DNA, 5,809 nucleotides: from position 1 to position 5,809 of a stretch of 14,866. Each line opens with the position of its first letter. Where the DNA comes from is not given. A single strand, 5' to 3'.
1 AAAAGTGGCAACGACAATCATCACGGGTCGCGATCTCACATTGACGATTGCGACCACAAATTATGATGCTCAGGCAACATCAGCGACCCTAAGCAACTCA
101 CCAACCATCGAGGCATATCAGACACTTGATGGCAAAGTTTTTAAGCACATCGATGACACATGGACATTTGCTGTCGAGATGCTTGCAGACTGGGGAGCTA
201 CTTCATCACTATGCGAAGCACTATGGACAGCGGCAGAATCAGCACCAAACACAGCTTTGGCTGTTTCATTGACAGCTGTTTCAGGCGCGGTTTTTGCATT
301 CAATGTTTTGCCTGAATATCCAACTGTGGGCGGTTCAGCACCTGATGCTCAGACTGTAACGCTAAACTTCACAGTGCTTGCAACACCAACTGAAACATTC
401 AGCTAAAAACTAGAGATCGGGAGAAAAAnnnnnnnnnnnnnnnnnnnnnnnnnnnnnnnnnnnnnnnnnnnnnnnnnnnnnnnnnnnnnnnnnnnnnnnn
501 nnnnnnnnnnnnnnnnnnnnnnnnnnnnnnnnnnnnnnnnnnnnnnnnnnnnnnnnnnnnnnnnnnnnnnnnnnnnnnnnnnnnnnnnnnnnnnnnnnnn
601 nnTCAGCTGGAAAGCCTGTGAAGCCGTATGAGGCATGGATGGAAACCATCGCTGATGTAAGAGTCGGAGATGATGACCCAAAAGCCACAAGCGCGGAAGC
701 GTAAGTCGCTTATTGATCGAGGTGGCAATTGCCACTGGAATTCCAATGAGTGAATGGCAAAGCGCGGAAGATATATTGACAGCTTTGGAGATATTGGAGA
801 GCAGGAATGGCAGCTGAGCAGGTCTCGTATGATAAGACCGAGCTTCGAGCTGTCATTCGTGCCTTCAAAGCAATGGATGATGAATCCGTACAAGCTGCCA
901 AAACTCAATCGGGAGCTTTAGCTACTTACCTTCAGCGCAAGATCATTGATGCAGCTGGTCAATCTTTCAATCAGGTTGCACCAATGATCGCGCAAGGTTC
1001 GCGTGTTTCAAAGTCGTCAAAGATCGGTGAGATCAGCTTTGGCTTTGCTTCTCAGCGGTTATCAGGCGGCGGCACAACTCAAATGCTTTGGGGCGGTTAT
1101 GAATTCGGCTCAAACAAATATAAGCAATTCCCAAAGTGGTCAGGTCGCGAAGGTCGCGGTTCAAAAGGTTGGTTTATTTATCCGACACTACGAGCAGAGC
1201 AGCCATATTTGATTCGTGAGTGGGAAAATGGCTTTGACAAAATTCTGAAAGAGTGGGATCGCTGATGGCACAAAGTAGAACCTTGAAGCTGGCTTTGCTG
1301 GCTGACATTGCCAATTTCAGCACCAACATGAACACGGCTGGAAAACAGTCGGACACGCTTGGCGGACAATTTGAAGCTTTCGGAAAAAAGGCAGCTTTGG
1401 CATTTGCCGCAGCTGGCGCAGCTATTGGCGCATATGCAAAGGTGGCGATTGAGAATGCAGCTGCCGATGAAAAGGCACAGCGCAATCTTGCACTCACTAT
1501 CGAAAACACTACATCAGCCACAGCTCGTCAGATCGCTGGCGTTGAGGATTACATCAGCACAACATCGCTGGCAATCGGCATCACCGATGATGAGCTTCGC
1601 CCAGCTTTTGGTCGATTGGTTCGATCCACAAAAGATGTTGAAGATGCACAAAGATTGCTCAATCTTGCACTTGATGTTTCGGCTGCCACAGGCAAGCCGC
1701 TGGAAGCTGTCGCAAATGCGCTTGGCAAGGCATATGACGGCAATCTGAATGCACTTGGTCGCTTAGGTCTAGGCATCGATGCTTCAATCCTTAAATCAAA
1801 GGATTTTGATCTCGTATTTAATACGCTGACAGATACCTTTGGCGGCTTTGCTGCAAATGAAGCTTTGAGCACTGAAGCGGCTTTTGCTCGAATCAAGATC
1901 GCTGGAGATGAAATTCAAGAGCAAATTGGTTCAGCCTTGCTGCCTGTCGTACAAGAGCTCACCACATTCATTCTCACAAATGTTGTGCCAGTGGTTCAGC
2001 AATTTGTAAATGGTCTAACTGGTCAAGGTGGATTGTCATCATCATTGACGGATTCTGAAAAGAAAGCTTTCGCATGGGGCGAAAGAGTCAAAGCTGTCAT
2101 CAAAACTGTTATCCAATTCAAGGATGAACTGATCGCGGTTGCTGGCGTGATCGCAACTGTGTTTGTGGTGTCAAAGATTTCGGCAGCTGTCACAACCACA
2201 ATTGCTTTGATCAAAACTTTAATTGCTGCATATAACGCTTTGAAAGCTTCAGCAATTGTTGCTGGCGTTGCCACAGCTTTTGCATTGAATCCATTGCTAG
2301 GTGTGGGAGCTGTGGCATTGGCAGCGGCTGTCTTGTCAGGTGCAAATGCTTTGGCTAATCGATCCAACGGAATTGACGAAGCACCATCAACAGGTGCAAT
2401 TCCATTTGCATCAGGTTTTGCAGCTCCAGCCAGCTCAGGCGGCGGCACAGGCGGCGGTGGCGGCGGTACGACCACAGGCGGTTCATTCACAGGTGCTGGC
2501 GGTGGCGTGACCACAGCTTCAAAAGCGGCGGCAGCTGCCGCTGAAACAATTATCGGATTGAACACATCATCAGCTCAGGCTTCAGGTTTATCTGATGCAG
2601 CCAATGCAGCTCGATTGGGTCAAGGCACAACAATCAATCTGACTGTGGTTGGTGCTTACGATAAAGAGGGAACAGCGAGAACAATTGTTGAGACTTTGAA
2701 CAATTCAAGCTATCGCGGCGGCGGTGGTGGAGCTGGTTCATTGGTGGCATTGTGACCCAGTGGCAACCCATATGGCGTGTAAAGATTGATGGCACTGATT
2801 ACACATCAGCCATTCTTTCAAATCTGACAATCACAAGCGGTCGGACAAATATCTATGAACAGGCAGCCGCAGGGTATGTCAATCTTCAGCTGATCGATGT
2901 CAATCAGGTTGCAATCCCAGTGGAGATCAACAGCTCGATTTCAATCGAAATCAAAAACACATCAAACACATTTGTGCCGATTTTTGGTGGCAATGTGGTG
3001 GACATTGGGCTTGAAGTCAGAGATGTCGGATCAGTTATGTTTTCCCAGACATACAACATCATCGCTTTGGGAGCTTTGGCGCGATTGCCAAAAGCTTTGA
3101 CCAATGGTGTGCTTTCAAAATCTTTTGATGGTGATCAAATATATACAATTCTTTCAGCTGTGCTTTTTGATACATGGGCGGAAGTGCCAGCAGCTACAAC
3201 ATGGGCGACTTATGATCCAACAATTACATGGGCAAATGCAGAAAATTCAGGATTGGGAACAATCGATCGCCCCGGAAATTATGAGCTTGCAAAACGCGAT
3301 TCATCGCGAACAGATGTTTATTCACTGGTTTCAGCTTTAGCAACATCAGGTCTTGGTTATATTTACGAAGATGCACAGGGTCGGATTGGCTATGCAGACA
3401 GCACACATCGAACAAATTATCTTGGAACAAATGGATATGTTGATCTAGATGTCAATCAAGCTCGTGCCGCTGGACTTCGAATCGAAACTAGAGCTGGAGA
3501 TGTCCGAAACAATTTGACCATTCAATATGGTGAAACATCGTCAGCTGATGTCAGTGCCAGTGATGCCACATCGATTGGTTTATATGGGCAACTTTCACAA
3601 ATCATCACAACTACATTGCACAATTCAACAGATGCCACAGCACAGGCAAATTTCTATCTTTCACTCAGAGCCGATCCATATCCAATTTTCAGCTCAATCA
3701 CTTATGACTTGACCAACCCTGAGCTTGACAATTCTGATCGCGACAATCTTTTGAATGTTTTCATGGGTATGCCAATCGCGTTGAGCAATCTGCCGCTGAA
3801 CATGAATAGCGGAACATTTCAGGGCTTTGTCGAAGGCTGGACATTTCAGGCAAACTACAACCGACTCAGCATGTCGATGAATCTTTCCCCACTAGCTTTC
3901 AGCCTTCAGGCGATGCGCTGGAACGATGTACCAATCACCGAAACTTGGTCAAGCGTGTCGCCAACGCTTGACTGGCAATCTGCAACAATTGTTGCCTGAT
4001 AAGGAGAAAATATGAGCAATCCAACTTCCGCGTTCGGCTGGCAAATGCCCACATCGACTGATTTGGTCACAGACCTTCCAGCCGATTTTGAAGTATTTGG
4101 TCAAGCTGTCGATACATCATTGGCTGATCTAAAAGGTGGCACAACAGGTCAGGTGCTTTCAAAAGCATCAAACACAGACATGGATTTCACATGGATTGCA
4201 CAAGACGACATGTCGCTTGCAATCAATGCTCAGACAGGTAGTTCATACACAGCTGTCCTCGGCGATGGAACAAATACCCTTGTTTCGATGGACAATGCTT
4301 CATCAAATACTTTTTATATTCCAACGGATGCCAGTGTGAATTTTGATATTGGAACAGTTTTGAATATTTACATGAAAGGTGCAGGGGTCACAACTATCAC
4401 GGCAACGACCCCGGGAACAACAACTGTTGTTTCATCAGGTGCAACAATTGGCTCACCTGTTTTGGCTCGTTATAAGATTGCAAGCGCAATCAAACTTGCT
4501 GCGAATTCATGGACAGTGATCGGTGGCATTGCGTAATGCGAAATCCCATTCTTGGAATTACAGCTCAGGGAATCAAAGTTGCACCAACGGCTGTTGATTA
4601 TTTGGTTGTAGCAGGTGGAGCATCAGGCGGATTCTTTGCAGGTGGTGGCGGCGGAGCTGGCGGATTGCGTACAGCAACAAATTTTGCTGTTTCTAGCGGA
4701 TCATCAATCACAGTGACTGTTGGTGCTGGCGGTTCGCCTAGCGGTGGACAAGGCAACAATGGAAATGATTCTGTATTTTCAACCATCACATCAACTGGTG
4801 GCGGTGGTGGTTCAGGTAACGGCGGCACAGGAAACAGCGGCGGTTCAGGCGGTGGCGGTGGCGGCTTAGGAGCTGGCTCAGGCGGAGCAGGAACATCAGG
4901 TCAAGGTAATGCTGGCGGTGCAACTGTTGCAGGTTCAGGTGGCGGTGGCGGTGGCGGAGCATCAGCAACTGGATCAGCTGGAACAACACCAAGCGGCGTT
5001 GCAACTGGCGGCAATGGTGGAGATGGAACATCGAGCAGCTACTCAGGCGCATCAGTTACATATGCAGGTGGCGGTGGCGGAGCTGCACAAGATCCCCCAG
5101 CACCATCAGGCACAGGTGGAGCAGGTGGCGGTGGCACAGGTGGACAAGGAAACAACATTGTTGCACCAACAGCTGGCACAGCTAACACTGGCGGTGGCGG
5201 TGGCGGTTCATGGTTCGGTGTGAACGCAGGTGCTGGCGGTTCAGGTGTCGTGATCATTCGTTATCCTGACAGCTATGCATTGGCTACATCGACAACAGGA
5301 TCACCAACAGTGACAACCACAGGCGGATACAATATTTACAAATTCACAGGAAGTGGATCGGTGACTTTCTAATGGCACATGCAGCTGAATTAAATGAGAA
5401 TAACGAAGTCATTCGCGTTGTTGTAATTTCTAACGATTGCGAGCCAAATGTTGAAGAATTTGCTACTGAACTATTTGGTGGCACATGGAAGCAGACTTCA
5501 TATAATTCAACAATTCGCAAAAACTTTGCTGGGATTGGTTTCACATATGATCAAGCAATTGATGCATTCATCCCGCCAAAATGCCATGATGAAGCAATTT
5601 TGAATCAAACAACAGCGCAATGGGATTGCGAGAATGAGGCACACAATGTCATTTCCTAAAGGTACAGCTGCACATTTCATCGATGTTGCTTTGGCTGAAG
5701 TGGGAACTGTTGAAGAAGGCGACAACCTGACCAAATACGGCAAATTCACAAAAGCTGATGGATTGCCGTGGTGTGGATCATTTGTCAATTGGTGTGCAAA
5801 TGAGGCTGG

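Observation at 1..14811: Near-minimal tailed phage: full virion, lysis and packaging set but no recognisable replication, lysogeny or transcription genes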

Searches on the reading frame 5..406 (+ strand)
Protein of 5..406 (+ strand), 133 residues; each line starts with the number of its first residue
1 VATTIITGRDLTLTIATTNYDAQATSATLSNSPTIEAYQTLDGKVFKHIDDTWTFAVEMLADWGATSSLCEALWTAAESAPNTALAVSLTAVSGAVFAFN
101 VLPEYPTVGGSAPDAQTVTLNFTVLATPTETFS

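Call 10: search_protein_families(library=pfam, max_evalue=0.01, proteins=[window:5-406:+])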
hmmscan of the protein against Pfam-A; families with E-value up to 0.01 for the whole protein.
window:5-406:+ (133 aa): 0 families

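Call 52: search_protein_families(library=phrogs, max_evalue=0.001, proteins=[window:5-406:+])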
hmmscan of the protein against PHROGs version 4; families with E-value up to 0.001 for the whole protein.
window:5-406:+ (133 aa): 1 family
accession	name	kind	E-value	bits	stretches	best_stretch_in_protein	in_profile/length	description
phrog_4574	-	tail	2.1e-05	25.4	1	11-129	11-140/147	major tail protein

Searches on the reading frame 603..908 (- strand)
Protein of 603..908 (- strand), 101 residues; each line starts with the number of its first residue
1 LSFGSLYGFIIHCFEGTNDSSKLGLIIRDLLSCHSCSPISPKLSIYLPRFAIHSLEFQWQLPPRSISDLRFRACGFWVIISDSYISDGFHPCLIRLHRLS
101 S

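Call 71: search_protein_families(library=pfam, max_evalue=0.01, proteins=[window:603-908:-])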
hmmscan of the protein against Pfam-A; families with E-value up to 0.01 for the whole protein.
window:603-908:- (101 aa): 0 families

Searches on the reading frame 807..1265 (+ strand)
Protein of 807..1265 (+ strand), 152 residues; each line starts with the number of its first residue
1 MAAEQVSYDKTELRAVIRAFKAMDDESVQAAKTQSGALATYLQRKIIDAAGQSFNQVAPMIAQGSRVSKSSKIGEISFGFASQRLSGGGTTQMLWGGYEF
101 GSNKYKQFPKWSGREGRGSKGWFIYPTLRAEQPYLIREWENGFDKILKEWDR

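Call 10: search_protein_families(library=pfam, max_evalue=0.01, proteins=[window:807-1265:+])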
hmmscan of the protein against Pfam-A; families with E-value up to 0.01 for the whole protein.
window:807-1265:+ (152 aa): 0 families

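Call 52: search_protein_families(library=phrogs, max_evalue=0.001, proteins=[window:807-1265:+])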
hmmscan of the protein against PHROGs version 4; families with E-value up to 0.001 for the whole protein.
window:807-1265:+ (152 aa): 0 families

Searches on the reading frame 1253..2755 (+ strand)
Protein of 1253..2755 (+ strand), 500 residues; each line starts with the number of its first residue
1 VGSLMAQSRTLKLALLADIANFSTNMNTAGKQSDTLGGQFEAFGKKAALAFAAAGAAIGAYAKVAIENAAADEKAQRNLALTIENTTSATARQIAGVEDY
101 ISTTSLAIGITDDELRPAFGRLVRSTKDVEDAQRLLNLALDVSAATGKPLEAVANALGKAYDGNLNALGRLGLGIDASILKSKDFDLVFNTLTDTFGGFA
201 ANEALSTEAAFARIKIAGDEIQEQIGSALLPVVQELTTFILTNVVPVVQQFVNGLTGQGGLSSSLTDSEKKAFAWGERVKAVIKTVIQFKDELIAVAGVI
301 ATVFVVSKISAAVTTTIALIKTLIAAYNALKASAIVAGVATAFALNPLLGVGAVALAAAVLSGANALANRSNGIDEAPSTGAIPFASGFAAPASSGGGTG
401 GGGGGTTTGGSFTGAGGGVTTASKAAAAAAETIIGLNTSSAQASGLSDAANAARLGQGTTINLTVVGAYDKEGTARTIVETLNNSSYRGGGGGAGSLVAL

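Call 10: search_protein_families(library=pfam, max_evalue=0.01, proteins=[window:1253-2755:+])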
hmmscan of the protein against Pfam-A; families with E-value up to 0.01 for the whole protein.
window:1253-2755:+ (500 aa): 1 family
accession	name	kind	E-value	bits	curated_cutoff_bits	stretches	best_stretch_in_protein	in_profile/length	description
PF07373.16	CAMP_factor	-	0.00064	19.7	23.3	1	268-345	28-105/219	CAMP factor (Cfa)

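Call 52: search_protein_families(library=phrogs, max_evalue=0.001, proteins=[window:1265-2755:+])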
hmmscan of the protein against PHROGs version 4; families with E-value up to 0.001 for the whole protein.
window:1265-2755:+ (496 aa): 0 families

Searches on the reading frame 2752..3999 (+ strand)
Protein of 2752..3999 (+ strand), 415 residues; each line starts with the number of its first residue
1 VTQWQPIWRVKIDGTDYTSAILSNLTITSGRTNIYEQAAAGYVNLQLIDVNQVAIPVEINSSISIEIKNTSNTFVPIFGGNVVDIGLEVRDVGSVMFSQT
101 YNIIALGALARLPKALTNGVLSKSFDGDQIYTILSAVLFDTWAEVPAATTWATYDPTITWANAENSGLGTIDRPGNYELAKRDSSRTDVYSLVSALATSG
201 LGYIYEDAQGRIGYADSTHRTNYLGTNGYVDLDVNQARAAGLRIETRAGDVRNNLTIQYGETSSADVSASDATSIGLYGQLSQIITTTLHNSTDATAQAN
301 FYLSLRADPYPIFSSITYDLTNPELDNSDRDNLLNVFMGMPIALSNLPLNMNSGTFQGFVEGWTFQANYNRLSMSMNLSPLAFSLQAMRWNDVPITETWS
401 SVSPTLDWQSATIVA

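Call 10: search_protein_families(library=pfam, max_evalue=0.01, proteins=[window:2752-3999:+])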
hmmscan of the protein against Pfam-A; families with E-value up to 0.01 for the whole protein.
window:2752-3999:+ (415 aa): 0 families

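Call 27: find_related_loci(query=window:2752-3999:+, collection=viral_contigs, flank=10000)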
Query window:2752-3999:+ (415 aa) in viral_contigs; peptide patterns used: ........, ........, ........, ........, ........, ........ (x = any residue, [..] = any of these).
285 stretches matched a pattern; 277 encode a relative of the query (tblastn E <= 1e-3); the best 80 are kept; 80 distinct loci.
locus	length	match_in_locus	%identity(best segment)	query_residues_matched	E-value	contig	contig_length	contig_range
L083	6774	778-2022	91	1-415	0e+0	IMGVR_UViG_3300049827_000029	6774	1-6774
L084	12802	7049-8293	91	1-415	0e+0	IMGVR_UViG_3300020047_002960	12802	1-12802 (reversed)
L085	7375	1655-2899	86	1-415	0e+0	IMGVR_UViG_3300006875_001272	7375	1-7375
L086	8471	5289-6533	87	1-415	0e+0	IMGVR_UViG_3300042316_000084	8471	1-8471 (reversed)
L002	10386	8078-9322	87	1-415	0e+0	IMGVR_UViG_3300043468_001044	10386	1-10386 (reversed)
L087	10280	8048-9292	80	1-415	0e+0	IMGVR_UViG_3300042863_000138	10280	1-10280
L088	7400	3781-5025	80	1-415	0e+0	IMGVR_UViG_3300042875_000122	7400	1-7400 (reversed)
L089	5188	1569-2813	80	1-415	0e+0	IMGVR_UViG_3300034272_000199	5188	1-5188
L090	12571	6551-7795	80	1-415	0e+0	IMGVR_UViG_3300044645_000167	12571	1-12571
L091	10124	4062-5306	80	1-415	0e+0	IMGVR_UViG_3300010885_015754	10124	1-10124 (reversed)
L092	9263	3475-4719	79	1-415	0e+0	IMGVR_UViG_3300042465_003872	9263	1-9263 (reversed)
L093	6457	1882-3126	79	1-415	0e+0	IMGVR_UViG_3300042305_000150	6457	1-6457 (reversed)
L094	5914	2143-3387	80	1-415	0e+0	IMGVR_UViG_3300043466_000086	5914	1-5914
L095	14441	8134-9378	80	1-415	0e+0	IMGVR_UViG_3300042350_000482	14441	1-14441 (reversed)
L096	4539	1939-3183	79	1-415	0e+0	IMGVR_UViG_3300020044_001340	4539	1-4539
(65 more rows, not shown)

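Call 52: search_protein_families(library=phrogs, max_evalue=0.001, proteins=[window:2752-3999:+])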
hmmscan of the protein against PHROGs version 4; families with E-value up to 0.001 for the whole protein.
window:2752-3999:+ (415 aa): 0 families

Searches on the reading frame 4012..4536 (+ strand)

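Call 10: search_protein_families(library=pfam, max_evalue=0.01, proteins=[window:4012-4536:+])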
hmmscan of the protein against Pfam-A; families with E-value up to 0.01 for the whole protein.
window:4012-4536:+ (174 aa): 0 families

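Call 52: search_protein_families(library=phrogs, max_evalue=0.001, proteins=[window:4012-4536:+])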
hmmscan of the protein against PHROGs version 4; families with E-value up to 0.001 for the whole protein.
window:4012-4536:+ (174 aa): 1 family
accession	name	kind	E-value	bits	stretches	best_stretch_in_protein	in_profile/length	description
phrog_8780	-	tail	4.7e-09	36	1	69-172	657-754/755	minor tail protein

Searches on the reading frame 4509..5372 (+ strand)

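Call 10: search_protein_families(library=pfam, max_evalue=0.01, proteins=[window:4509-5372:+])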
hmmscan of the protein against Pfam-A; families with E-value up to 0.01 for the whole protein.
window:4509-5372:+ (287 aa): 1 family
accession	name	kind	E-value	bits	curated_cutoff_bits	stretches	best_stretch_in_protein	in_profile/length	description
PF21722.4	Gly_rich_2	-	6.9e-23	82.3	24.3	1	23-252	11-225/226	Glycine-rich domain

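Call 52: search_protein_families(library=phrogs, max_evalue=0.001, proteins=[window:4536-5372:+])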
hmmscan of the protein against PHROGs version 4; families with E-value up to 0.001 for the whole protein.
window:4536-5372:+ (278 aa): 1 family
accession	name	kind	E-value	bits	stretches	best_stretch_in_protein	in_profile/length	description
phrog_2295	-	unknown function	5.2e-45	155.5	1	17-272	595-886/1183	-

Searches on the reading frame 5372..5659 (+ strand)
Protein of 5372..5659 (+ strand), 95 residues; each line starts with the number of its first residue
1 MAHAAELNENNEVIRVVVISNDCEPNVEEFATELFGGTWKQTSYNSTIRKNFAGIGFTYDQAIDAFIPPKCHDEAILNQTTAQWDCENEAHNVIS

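Call 10: search_protein_families(library=pfam, max_evalue=0.01, proteins=[window:5372-5659:+])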
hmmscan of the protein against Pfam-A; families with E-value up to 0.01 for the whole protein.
window:5372-5659:+ (95 aa): 0 families

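Call 52: search_protein_families(library=phrogs, max_evalue=0.001, proteins=[window:5372-5659:+])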
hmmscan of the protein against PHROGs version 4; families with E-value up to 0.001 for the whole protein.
window:5372-5659:+ (95 aa): 1 family
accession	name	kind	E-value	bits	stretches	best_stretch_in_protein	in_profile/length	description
phrog_7759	-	unknown function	1.6e-26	94.4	1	1-88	1-98/125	-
